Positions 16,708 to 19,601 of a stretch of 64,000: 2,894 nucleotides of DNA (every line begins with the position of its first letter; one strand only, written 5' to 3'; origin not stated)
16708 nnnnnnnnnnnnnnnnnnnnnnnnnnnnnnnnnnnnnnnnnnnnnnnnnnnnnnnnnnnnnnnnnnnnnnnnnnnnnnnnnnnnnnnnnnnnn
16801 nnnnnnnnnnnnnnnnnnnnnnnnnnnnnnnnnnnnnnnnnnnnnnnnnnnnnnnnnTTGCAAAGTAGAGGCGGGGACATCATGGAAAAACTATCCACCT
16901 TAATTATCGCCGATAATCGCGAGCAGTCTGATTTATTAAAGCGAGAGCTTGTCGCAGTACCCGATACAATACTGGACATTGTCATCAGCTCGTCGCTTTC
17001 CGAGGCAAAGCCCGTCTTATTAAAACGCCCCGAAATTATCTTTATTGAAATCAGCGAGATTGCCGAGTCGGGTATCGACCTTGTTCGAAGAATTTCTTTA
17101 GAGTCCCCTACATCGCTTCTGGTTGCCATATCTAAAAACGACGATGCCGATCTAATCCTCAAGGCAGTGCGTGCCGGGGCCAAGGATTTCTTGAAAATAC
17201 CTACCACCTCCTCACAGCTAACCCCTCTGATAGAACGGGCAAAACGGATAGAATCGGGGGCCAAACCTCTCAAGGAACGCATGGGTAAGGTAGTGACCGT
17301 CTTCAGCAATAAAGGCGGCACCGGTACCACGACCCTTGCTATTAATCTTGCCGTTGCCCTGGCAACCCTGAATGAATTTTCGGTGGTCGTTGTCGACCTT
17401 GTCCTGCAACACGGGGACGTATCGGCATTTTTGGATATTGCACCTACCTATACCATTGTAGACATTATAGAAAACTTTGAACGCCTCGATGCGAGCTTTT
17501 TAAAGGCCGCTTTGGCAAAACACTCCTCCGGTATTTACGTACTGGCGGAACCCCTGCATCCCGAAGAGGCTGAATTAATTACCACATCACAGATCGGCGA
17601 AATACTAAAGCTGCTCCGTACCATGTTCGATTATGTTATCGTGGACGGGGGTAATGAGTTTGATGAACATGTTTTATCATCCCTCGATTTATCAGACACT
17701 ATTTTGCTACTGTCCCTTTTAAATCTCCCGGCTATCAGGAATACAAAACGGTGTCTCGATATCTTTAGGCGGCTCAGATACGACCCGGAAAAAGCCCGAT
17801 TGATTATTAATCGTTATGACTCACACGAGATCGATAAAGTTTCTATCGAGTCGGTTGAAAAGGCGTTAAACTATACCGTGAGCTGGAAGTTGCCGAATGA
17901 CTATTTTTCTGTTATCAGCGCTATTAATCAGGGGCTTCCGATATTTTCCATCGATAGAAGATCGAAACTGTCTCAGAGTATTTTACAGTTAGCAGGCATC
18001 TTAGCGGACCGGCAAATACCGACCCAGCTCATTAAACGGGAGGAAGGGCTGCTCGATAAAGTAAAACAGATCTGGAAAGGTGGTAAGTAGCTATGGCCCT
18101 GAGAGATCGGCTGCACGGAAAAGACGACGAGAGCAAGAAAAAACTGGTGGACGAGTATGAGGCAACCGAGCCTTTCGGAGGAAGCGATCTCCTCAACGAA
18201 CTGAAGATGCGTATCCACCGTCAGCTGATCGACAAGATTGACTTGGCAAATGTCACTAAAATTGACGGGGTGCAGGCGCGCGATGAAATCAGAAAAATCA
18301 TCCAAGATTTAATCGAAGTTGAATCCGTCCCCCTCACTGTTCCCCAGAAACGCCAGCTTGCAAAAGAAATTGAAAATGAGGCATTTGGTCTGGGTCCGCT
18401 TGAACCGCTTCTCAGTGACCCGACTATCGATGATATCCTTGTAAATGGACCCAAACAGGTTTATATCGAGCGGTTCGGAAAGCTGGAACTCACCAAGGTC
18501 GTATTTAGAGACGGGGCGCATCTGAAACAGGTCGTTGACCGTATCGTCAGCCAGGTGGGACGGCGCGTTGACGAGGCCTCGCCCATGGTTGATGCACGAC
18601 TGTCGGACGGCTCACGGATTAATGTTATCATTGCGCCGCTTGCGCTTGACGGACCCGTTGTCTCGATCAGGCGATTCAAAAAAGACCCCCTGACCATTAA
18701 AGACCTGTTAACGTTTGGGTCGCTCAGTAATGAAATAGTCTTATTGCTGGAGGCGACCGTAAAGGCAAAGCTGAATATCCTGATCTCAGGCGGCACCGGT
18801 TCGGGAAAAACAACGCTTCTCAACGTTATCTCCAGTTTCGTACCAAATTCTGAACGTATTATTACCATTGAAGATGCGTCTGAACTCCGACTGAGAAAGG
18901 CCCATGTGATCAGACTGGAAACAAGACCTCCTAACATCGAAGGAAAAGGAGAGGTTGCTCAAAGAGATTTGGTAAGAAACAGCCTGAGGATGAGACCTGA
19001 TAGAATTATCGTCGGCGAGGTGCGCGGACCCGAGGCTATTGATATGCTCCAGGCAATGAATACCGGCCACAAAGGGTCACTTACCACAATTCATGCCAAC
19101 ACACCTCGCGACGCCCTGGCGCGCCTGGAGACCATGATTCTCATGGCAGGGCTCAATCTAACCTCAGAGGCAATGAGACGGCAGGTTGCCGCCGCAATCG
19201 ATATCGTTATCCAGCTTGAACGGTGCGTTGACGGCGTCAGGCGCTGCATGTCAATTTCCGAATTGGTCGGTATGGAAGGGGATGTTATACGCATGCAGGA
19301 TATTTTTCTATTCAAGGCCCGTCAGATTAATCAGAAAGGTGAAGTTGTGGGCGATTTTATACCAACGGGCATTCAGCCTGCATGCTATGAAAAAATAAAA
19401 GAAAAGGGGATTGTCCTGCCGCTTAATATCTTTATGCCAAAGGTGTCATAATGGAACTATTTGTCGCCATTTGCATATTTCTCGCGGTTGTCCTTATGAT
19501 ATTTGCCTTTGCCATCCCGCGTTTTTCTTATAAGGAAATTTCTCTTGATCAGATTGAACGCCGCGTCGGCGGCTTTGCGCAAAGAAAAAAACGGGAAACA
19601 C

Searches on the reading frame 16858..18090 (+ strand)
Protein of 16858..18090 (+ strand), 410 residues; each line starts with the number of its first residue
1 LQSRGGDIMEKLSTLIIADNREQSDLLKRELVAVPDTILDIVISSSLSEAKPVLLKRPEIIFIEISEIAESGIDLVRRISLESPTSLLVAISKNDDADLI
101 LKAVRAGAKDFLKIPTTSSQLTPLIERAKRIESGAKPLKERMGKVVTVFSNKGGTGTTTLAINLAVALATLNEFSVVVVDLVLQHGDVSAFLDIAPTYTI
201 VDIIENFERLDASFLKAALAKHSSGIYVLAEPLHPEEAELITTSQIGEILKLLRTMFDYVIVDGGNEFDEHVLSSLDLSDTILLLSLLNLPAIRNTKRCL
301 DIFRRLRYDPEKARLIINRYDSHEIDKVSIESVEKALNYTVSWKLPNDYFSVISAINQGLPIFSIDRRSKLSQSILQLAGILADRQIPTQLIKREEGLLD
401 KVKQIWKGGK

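Call 7: search_protein_families(library=pfam, proteins=[window:16858-18090:+], max_evalue=0.01)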
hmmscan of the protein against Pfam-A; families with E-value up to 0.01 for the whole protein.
window:16858-18090:+ (410 aa): 7 families
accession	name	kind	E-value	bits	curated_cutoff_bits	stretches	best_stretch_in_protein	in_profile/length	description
PF13614.12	AAA_31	-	1.5e-10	41.7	27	1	144-289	2-150/177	AAA domain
PF01656.29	CbiA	-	1.2e-08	35.4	25.4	1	146-341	1-105/125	CobQ/CobB/MinD/ParA nucleotide binding domain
PF00072.30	Response_reg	-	8e-06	26.4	30.2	1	15-123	2-108/111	Response regulator receiver domain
PF16968.11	TadZ_N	-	1e-05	25.7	26.4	1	74-128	65-119/133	Pilus assembly protein TadZ N-terminal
PF10609.15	ParA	-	4.8e-05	23.3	27.1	1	143-184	3-43/246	NUBPL iron-transfer P-loop NTPase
PF09140.17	MipZ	-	0.0018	18.1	20.7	1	145-193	2-49/262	ATPase MipZ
PF06564.18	CBP_BcsQ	-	0.0037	17.3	21.3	0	146-181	4-38/234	Cellulose biosynthesis protein BcsQ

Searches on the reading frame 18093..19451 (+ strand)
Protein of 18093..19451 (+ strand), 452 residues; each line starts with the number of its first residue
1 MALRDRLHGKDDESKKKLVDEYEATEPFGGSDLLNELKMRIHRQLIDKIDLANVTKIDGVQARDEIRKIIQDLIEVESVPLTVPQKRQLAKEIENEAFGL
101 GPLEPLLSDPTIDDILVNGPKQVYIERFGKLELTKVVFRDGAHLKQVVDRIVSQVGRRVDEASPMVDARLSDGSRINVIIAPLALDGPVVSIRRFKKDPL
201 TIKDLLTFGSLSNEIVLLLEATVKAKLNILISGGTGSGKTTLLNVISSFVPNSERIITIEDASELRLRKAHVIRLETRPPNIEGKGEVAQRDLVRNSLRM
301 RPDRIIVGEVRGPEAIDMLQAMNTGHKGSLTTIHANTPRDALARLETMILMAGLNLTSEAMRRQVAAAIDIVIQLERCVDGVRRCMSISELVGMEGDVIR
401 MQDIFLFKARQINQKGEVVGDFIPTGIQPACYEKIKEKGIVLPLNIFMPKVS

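Call 27: find_related_loci(query=window:18093-19451:+, collection=genome_contigs, flank=10000)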
Query window:18093-19451:+ (452 aa) in genome_contigs; peptide patterns used: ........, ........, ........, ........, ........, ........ (x = any residue, [..] = any of these).
600 stretches matched a pattern (row limit reached: there are more); 590 encode a relative of the query (tblastn E <= 1e-3); the best 80 are kept; 80 distinct loci.
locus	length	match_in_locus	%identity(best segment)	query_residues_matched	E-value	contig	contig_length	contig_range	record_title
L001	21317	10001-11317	58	15-450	2e-171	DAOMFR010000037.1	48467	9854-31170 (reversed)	MAG TPA_asm: Blastocatellia bacterium isolate AMR_MDS_4997 NODE_217_length_48467_cov_12.018694, whole genome shotgun seq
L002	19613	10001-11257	59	29-447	3e-171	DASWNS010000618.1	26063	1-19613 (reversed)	MAG TPA_asm: Pyrinomonadaceae bacterium isolate SMAG_U3420 k141_49751, whole genome shotgun sequence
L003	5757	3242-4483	61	34-447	2e-173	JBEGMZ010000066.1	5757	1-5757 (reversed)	MAG: Acidobacteriota bacterium isolate NASQAN2016_083_B_bin.8 scaffold_1620, whole genome shotgun sequence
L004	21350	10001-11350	56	1-447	3e-170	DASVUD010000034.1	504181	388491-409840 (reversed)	MAG TPA_asm: Pyrinomonadaceae bacterium isolate SMAG_U3308 k141_95345, whole genome shotgun sequence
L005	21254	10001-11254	59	34-451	8e-168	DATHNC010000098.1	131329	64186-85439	MAG TPA_asm: Candidatus Saccharimonadales bacterium isolate SMAG_U12648 k141_4250913, whole genome shotgun sequence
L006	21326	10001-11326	57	1-447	6e-167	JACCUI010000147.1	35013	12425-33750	MAG: Pyrinomonadaceae bacterium isolate MGR_bin96 SD2897-2912_k127_4336067, whole genome shotgun sequence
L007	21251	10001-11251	60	34-450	2e-166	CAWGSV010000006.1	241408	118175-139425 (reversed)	MAG: uncultured Acidobacteriota bacterium isolate MFD05513.bin.2.196 genome assembly, contig: contig_2636, whole genome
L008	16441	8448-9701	61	30-447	4e-166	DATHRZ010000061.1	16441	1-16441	MAG TPA_asm: Gemmatimonadota bacterium isolate SMAG_U16038 k141_531077, whole genome shotgun sequence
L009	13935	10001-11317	56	1-447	6e-166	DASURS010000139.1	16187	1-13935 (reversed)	MAG TPA_asm: Pyrinomonadaceae bacterium isolate SMAG_U1713 k141_1311504, whole genome shotgun sequence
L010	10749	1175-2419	58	36-450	1e-165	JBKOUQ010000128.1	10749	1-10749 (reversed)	MAG: Candidatus Methylomirabilota bacterium isolate GM_HAYS_MAG_00022 GM_HAYS_000001501327, whole genome shotgun sequenc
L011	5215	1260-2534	57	24-449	3e-168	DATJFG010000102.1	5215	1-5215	MAG TPA_asm: Verrucomicrobiia bacterium isolate SMAG_U15454 k141_9609312, whole genome shotgun sequence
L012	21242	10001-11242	58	34-447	4e-165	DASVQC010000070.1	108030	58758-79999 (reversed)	MAG TPA_asm: Pyrinomonadaceae bacterium isolate SMAG_U3196 k141_284496, whole genome shotgun sequence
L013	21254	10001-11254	58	30-447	9e-165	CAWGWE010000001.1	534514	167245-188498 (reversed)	MAG: Pyrinomonadaceae bacterium isolate MFD09206.bin.2.123 genome assembly, contig: contig_10837, whole genome shotgun s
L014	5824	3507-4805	57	14-447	1e-166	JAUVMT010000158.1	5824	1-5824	MAG: Gemmatimonadales bacterium isolate CSMAG_591 CSMAG_591_k141_299228_length_5824_cov_17.4857, whole genome shotgun se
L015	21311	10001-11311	56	1-442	2e-164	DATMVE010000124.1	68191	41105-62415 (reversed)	MAG TPA_asm: Pyrinomonadaceae bacterium isolate SMAG_U13060 k141_122446, whole genome shotgun sequence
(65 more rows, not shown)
